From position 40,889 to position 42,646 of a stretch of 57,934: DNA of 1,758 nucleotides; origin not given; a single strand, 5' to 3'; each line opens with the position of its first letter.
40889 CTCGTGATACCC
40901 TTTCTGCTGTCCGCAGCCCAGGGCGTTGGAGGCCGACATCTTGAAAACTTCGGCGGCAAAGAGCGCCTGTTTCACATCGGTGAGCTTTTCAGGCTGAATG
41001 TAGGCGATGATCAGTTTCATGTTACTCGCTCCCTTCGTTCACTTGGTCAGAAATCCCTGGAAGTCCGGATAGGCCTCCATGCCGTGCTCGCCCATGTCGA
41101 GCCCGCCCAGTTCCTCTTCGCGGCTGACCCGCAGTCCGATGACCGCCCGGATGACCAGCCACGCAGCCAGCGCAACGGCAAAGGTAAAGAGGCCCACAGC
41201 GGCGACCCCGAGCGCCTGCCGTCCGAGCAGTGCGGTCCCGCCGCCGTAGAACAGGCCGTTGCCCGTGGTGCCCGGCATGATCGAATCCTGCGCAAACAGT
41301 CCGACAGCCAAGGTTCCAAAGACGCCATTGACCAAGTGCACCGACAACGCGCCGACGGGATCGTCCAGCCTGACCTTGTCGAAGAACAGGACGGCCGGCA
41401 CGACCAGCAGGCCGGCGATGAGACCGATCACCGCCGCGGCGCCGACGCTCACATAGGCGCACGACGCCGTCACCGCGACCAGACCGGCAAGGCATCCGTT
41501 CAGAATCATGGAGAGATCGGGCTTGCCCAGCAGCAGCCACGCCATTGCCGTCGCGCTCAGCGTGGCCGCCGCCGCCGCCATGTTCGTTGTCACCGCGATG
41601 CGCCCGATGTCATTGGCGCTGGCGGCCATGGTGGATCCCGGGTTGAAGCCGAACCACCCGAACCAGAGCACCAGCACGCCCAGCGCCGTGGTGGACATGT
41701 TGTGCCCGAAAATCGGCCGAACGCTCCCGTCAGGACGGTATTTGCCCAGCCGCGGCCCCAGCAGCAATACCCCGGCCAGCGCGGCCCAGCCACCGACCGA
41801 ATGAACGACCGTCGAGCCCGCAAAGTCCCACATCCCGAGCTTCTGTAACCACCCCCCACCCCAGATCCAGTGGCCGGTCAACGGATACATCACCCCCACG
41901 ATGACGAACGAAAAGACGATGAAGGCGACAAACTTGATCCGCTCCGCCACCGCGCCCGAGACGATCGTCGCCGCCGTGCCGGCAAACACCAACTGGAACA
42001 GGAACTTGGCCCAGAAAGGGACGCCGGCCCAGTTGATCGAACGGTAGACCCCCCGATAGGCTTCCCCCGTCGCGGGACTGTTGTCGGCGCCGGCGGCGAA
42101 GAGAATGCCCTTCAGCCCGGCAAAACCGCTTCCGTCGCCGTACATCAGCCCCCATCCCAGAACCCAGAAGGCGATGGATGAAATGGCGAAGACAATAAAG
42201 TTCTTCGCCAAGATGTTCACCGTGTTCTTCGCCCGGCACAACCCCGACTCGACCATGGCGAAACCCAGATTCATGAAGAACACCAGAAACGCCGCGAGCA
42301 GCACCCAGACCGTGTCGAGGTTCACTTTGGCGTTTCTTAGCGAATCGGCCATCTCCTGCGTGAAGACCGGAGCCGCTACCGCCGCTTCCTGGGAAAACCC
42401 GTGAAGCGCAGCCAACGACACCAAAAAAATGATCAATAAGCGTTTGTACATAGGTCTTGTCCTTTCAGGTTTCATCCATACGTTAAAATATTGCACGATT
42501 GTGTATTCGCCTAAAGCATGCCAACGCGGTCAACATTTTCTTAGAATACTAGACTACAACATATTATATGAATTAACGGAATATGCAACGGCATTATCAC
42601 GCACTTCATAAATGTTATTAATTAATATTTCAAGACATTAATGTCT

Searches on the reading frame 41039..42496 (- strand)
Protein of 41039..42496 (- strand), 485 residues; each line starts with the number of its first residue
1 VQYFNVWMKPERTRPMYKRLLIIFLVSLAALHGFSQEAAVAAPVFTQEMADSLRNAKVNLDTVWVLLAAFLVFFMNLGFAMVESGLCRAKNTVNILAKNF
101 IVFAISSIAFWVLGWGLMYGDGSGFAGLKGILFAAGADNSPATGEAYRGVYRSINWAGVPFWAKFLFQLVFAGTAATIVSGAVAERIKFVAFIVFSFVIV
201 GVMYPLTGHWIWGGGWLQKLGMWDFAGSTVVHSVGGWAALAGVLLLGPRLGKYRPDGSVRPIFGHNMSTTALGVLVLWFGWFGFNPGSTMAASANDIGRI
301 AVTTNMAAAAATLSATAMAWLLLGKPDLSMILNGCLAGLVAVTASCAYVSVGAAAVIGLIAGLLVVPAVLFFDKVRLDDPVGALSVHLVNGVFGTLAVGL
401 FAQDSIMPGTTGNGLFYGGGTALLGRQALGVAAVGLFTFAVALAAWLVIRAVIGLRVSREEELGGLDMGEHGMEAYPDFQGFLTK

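Call 68: search_protein_families(library=pfam, proteins=[window:41039-42496:-], max_evalue=0.001)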
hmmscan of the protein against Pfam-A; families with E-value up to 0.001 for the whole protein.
window:41039-42496:- (485 aa): 1 family
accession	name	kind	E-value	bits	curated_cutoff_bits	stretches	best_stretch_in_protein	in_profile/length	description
PF00909.26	Ammonium_transp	-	1.1e-121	406.8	23.2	1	63-476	1-399/399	Ammonium Transporter Family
